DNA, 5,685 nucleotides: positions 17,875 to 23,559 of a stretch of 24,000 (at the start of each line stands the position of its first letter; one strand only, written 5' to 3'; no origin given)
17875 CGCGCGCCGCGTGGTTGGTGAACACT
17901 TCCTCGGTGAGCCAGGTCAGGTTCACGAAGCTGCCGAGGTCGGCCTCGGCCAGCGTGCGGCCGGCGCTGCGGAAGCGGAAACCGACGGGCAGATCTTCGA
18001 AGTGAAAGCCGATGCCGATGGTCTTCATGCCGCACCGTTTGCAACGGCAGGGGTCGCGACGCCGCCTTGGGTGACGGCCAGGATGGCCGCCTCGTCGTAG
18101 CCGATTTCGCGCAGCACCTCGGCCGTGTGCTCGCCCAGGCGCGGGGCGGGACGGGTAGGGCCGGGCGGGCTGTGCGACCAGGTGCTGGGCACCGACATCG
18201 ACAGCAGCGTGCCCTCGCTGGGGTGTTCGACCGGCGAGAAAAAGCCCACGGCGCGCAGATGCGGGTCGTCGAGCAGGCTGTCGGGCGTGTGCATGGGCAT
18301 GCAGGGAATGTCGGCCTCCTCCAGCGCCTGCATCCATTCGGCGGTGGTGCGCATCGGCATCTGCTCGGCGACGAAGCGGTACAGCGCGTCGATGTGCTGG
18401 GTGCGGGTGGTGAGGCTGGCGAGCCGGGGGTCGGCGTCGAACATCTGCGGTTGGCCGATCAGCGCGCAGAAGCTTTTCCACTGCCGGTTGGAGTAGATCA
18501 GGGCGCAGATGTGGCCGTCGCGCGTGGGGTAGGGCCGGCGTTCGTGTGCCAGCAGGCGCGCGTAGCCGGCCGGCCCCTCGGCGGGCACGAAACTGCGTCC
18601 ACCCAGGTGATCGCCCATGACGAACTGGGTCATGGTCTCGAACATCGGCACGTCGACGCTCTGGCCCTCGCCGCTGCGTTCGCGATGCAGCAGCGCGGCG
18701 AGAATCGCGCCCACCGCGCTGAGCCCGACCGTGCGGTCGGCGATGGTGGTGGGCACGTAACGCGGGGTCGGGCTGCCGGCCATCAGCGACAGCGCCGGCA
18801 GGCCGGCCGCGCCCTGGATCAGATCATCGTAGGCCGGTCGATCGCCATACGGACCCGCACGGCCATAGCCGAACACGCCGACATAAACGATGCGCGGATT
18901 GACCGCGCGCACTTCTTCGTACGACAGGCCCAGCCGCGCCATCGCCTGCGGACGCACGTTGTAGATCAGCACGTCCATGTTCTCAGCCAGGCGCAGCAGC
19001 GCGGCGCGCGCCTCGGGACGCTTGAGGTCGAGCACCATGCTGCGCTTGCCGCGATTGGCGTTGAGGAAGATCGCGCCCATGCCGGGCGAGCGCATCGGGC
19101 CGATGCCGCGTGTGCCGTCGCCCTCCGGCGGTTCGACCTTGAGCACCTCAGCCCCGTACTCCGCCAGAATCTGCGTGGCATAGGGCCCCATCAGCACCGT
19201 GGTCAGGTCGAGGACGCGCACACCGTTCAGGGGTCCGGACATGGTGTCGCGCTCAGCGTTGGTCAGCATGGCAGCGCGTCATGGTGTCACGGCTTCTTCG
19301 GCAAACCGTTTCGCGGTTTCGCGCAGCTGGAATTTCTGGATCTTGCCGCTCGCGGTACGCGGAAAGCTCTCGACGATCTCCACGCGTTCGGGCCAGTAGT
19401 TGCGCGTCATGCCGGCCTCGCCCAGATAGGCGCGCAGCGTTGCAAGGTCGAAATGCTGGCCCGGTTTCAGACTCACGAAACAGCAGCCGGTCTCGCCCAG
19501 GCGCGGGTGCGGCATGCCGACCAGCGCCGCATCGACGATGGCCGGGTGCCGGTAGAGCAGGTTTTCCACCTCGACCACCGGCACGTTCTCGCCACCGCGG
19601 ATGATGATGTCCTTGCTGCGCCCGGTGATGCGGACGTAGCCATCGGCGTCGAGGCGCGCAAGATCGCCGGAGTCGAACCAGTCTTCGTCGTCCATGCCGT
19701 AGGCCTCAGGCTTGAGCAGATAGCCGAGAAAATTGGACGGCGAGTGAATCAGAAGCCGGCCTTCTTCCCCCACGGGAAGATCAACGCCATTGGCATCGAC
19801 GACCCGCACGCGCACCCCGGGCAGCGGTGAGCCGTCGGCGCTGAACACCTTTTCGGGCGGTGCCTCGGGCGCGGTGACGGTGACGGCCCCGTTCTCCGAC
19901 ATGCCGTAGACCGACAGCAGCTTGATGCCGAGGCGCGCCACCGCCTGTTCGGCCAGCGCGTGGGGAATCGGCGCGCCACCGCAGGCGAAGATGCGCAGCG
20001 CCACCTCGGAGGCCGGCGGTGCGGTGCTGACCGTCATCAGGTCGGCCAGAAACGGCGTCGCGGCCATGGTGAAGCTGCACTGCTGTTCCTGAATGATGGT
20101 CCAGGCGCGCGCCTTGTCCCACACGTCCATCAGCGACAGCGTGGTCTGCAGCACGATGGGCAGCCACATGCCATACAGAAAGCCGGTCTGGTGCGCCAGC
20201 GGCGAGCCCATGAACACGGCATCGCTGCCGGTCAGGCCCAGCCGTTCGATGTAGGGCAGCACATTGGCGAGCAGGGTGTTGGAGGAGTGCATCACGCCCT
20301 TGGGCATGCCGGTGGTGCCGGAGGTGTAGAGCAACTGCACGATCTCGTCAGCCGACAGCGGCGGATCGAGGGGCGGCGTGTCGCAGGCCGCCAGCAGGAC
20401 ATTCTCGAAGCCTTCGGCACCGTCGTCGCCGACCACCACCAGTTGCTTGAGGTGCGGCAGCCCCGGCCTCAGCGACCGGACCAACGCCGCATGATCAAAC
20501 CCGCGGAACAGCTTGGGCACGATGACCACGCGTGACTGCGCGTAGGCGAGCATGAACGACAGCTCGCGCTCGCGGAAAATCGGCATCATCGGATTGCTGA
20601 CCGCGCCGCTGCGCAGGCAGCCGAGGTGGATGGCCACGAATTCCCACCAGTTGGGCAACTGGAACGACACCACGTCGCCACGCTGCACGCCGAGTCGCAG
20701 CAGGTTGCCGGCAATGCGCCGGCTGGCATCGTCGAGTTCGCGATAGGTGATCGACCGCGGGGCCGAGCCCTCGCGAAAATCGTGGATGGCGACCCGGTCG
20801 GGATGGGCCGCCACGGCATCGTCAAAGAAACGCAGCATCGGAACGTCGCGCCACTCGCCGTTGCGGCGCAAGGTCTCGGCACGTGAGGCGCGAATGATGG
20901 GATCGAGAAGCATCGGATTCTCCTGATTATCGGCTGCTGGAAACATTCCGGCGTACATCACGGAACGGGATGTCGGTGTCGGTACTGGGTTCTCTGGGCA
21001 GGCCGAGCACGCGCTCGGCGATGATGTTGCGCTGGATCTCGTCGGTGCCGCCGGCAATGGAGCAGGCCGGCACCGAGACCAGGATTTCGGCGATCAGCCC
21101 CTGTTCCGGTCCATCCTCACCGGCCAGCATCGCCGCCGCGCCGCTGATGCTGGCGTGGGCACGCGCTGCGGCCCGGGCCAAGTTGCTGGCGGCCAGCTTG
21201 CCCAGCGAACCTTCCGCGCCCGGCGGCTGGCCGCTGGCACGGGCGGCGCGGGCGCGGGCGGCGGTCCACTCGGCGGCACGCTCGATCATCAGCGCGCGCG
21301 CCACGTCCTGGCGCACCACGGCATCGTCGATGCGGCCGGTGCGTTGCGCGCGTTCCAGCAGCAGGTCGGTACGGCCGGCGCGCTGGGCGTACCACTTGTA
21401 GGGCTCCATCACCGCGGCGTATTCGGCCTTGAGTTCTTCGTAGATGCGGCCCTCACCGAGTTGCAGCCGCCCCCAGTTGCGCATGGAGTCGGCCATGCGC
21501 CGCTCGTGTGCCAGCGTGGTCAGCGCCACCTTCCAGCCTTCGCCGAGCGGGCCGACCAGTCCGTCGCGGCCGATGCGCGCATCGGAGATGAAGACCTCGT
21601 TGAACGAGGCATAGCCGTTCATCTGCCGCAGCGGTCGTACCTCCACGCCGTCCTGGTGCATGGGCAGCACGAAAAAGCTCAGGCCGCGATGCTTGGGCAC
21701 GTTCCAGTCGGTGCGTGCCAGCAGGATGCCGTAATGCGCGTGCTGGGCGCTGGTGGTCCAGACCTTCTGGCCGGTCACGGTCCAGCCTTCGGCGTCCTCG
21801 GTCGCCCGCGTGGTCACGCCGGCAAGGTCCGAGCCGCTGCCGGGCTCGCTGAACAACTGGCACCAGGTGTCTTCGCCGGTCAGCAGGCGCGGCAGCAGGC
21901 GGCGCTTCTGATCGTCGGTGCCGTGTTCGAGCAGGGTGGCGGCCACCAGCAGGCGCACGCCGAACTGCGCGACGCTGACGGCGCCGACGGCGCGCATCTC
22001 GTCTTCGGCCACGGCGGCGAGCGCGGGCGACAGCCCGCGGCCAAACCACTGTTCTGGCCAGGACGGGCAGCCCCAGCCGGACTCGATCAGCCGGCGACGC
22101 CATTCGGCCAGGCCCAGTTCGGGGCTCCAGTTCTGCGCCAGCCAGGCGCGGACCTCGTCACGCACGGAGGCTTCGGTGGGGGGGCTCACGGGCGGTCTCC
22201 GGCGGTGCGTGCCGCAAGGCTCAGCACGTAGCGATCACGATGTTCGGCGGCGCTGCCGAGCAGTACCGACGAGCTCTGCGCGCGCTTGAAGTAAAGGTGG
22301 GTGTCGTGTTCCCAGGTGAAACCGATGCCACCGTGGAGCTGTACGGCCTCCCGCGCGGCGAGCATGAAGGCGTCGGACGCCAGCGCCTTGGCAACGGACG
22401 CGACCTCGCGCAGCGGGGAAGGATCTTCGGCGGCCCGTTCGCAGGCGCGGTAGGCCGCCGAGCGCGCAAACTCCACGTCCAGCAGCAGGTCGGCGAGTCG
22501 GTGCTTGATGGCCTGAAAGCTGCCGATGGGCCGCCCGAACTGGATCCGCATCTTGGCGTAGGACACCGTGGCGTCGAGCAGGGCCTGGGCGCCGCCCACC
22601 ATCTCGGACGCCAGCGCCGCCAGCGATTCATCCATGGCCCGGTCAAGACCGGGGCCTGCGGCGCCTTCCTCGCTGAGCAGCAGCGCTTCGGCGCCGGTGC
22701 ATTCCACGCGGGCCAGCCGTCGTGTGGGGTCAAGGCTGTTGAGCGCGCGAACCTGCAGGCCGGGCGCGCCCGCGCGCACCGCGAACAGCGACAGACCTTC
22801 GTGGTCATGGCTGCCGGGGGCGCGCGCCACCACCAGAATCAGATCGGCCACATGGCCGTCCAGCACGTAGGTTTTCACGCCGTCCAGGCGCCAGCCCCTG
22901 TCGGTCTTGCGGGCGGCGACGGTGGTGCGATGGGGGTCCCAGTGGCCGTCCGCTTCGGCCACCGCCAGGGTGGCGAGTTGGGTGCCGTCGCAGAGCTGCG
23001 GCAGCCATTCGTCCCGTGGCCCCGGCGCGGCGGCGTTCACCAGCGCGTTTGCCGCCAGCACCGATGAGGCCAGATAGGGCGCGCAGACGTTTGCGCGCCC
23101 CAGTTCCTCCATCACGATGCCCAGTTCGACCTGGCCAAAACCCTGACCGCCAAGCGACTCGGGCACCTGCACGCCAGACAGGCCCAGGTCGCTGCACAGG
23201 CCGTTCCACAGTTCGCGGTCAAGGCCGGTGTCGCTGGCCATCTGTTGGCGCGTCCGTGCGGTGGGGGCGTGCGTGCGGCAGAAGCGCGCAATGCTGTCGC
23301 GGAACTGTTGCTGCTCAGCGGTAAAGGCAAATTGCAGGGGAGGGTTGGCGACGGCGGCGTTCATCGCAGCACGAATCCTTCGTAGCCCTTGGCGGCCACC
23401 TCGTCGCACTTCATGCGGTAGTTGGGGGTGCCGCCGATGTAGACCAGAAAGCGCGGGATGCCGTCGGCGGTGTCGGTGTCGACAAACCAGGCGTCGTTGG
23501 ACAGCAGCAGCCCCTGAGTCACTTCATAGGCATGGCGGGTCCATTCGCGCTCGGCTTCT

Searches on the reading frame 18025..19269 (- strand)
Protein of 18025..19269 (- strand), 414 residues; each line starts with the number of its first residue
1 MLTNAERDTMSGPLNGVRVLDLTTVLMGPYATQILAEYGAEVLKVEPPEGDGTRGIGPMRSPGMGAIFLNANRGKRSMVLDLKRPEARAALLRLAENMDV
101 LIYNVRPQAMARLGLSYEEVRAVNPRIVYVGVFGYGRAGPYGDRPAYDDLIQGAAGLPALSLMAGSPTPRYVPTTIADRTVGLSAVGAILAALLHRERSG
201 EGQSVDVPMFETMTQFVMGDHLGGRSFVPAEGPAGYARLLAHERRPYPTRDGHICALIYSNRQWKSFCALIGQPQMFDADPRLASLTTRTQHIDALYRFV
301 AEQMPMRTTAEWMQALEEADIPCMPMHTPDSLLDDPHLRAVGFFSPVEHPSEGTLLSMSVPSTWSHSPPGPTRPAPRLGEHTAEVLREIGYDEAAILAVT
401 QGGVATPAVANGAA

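Call 11: search_protein_families(library=pfam, proteins=[window:18025-19269:-], max_evalue=0.001)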
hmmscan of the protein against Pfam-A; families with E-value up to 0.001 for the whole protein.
window:18025-19269:- (414 aa): 1 family
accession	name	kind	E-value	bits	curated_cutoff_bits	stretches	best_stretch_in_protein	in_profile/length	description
PF02515.22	CoA_transf_3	-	1.8e-110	370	23.3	1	14-382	1-366/366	CoA-transferase family III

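Call 65: search_protein_families(library=ncbifam, proteins=[window:18025-19269:-], max_evalue=1e-10)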
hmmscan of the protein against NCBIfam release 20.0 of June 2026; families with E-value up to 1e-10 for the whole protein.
window:18025-19269:- (414 aa): 7 families
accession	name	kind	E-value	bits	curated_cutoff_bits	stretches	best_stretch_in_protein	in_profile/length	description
NF052585.1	SucGlutTfsCaiB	equivalog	1e-68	231.8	750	1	10-390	4-389/394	succinate--glutarate CoA-transferase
NF003809.0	PRK05398.1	subfamily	4.4e-68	229.7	442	2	10-213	1-204/416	formyl-CoA transferase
TIGR03253.1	oxalate_frc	equivalog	9.2e-65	219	504.2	2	13-213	3-203/416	formyl-CoA transferase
NF041294.1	Scnl_mescCoAtase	equivalog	1.3e-57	195.7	700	1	13-386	3-380/381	succinyl-CoA:mesaconate CoA-transferase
NF008511.0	PRK11430.1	equivalog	4.3e-52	177.5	522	1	10-327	6-321/381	CoA:oxalate CoA-transferase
NF002914.1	PRK03525.1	equivalog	7.2e-37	127.2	413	1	11-405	7-397/400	L-carnitine CoA-transferase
TIGR04253.1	mesacon_CoA_iso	equivalog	8e-19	67.9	725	1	13-397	2-392/403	2-methylfumaryl-CoA isomerase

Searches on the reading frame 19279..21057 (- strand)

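Call 11: search_protein_families(library=pfam, proteins=[window:19279-21057:-], max_evalue=0.001)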
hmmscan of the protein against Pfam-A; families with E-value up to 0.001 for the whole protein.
window:19279-21057:- (592 aa): 2 families
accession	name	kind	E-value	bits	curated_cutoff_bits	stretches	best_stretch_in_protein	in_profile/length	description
PF00501.34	AMP-binding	-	4.5e-83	279.6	29.9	1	78-447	1-384/384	AMP-binding enzyme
PF13193.12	AMP-binding_C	-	1.2e-14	55.4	24.5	1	496-572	1-76/76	AMP-binding enzyme C-terminal domain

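Call 65: search_protein_families(library=ncbifam, proteins=[window:19279-21057:-], max_evalue=1e-10)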
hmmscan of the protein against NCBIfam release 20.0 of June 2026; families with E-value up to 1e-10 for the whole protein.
window:19279-21057:- (592 aa): 98 families (the best 25 are shown)
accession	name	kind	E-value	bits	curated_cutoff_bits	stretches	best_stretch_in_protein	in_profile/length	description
TIGR03208.1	cyc_hxne_CoA_lg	equivalog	6.7e-205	681.9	792.3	1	52-580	2-538/538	cyclohexanecarboxylate-CoA ligase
NF004758.0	PRK06087.1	equivalog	1e-140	469.8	736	1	55-584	7-537/548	medium-chain fatty-acid--CoA ligase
NF004837.0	PRK06187.1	subfamily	5.3e-104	348.3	476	1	76-587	12-527/531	long-chain-fatty-acid--CoA ligase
NF005714.0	PRK07529.1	subfamily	1.5e-83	281.2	632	1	74-584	32-578/640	acyl-CoA synthetase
TIGR02275.1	DHB_AMP_lig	equivalog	1.7e-81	274.1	723.55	1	59-579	10-526/526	(2,3-dihydroxybenzoyl)adenylate synthase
NF009233.0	PRK12583.1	subfamily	2e-80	270.8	832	1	77-582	23-550/558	fatty acid CoA ligase family protein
NF006181.0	PRK08314.1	subfamily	1.2e-78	264.8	705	1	83-587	35-559/563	long-chain-fatty-acid--CoA ligase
NF005702.0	PRK07514.1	subfamily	1.9e-75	254.2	558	1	80-584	11-502/506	malonyl-CoA synthase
NF008192.1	PRK10946.1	equivalog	2.2e-73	247.4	783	1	59-583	11-530/534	(2,3-dihydroxybenzoyl)adenylate synthase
NF006182.0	PRK08316.1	subfamily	3.3e-73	247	663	1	81-584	20-519/523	fatty acyl-CoA synthetase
NF005801.1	PRK07656.1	equivalog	4.1e-73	246.7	657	1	81-579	10-500/500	FadD3 family acyl-CoA ligase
NF006572.0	PRK09088.1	equivalog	7.5e-69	232.7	696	1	84-582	13-487/491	acyl-CoA synthetase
NF006020.0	PRK08162.1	subfamily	1.3e-68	231.7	677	1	70-585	17-541/545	acyl-CoA synthetase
NF004114.0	PRK05605.1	equivalog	3.3e-66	223.8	766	2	235-582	219-569/575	long-chain-fatty-acid--CoA ligase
NF004814.0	PRK06164.1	equivalog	1.4e-65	221.9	677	1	77-588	15-536/540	acyl-CoA synthetase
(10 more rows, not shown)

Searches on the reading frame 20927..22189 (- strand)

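Call 11: search_protein_families(library=pfam, proteins=[window:20927-22189:-], max_evalue=0.001)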
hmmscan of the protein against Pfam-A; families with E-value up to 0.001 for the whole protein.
window:20927-22189:- (420 aa): 3 families
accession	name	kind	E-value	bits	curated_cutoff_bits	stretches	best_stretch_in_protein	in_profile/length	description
PF02770.24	Acyl-CoA_dh_M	-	2.8e-19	69.5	33.3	1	110-198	1-91/97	Acyl-CoA dehydrogenase, middle domain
PF00441.29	Acyl-CoA_dh_1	-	1.4e-15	58.2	22.4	1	279-395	39-150/150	Acyl-CoA dehydrogenase, C-terminal domain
PF02771.21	Acyl-CoA_dh_N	-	6.2e-13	49.5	22.9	1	9-106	7-113/113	Acyl-CoA dehydrogenase, N-terminal domain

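Call 65: search_protein_families(library=ncbifam, proteins=[window:20927-22189:-], max_evalue=1e-10)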
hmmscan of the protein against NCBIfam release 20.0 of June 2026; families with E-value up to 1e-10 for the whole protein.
window:20927-22189:- (420 aa): 11 families
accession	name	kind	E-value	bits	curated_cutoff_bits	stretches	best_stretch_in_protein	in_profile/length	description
TIGR03204.1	pimC_large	equivalog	2.1e-52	178.4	623.85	1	27-231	42-245/395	pimeloyl-CoA dehydrogenase large subunit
NF042972.1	AcrlCoAredClosAcrC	equivalog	6.2e-25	87.7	640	1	38-230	49-242/378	acryloyl-CoA reductase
NF045552.1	GlutCoADH_Des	equivalog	9.6e-22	77.7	470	1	27-233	39-247/387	glutaryl-CoA dehydrogenase Acd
NF043006.1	CyhCrbnylCoADH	equivalog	1e-20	74.1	650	1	44-229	54-240/380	cyclohexane-1-carbonyl-CoA dehydrogenase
NF045652.1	ProlPCPDhRedW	equivalog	6e-20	71.4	650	1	40-231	46-241/376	L-prolyl-[peptidyl-carrier protein] dehydrogenase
NF053553.1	prodigi_MBC_PigA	equivalog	6.9e-20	71.5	500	1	84-396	98-380/381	prodigiosin MBC biosynthesis dehydrogenase PigA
NF008997.0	PRK12341.1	equivalog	2e-19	69.9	537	1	29-232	41-244/382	acyl-CoA dehydrogenase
NF042439.1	SulpropCoADesulf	equivalog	3.3e-17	62.3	600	1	42-397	41-373/379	3-sulfinopropanoyl-CoA desulfinase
NF058590.1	AcCoDHFadEBacil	equivalog_domain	4e-16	58.7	600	1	43-226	71-253/586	acyl-CoA dehydrogenase FadE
TIGR03207.1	cyc_hxne_CoA_dh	equivalog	6.3e-13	48.2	575.35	1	32-220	39-228/372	cyclohexanecarboxyl-CoA dehydrogenase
NF002885.1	PRK03354.1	equivalog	6.6e-13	48.4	540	1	67-239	79-247/378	crotonobetainyl-CoA dehydrogenase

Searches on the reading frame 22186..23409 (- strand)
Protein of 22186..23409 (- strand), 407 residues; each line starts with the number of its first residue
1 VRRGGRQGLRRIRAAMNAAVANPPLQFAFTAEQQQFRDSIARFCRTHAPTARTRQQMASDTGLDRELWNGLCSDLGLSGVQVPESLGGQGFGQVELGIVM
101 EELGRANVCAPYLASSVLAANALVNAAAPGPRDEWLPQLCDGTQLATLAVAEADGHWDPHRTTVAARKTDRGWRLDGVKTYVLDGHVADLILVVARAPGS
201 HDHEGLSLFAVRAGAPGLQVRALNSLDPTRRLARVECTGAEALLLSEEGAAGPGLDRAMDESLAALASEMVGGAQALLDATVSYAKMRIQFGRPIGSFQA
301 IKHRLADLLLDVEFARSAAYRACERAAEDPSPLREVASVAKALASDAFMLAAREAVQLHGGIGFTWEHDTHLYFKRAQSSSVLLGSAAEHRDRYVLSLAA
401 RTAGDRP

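Call 11: search_protein_families(library=pfam, proteins=[window:22186-23409:-], max_evalue=0.001)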
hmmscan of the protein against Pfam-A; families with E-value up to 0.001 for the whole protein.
window:22186-23409:- (407 aa): 4 families
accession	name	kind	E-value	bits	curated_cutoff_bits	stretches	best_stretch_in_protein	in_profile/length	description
PF00441.29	Acyl-CoA_dh_1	-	6.6e-29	101.4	22.4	1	264-391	16-142/150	Acyl-CoA dehydrogenase, C-terminal domain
PF02771.21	Acyl-CoA_dh_N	-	2.5e-19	70.2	22.9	1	30-142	1-112/113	Acyl-CoA dehydrogenase, N-terminal domain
PF02770.24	Acyl-CoA_dh_M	-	6.2e-12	46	33.3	1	148-224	2-79/97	Acyl-CoA dehydrogenase, middle domain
PF08028.16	Acyl-CoA_dh_2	-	1.2e-10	42.2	22.7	1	266-365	3-111/134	Acyl-CoA dehydrogenase, C-terminal domain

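Call 65: search_protein_families(library=ncbifam, proteins=[window:22186-23409:-], max_evalue=1e-10)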
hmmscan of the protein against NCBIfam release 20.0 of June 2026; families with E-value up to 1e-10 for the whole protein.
window:22186-23409:- (407 aa): 14 families
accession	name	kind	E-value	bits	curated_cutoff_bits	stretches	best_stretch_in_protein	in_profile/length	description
NF050027.1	acylCoADhIpdE2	equivalog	8.5e-68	229.1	450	2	180-391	120-303/311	acyl-CoA dehydrogenase IpdE2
TIGR03203.1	pimD_small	equivalog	2.2e-55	188.3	652.7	1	27-393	2-371/378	pimeloyl-CoA dehydrogenase small subunit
NF053553.1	prodigi_MBC_PigA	equivalog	8.5e-42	143.6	500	1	26-367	2-348/381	prodigiosin MBC biosynthesis dehydrogenase PigA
NF045652.1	ProlPCPDhRedW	equivalog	1.5e-41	142.5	650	1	31-383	2-358/376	L-prolyl-[peptidyl-carrier protein] dehydrogenase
NF042972.1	AcrlCoAredClosAcrC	equivalog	6.1e-39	133.8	640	1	26-369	2-347/378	acryloyl-CoA reductase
NF008997.0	PRK12341.1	equivalog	1.2e-30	106.8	537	1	26-373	2-351/382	acyl-CoA dehydrogenase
NF043006.1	CyhCrbnylCoADH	equivalog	1e-29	103.7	650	1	35-387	10-364/380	cyclohexane-1-carbonyl-CoA dehydrogenase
NF045552.1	GlutCoADH_Des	equivalog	1.1e-29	103.9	470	1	26-387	2-368/387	glutaryl-CoA dehydrogenase Acd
NF042439.1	SulpropCoADesulf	equivalog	2.3e-28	99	600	1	74-367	35-339/379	3-sulfinopropanoyl-CoA desulfinase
NF058590.1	AcCoDHFadEBacil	equivalog_domain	1.7e-25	89.6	600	1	266-371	260-383/586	acyl-CoA dehydrogenase FadE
TIGR03207.1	cyc_hxne_CoA_dh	equivalog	1.1e-22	80.4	575.35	1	32-322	4-297/372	cyclohexanecarboxyl-CoA dehydrogenase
NF002885.1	PRK03354.1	equivalog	3.1e-22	79.1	540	1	26-375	2-350/378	crotonobetainyl-CoA dehydrogenase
NF049984.1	Rv1679_FadE16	equivalog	1.4e-18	67.3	600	1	74-388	35-355/371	Rv1679 family acyl-CoA dehydrogenase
NF052270.1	Staph_DH_FadE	equivalog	8.9e-13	47.7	600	1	132-379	126-374/400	acyl-CoA dehydrogenase FadE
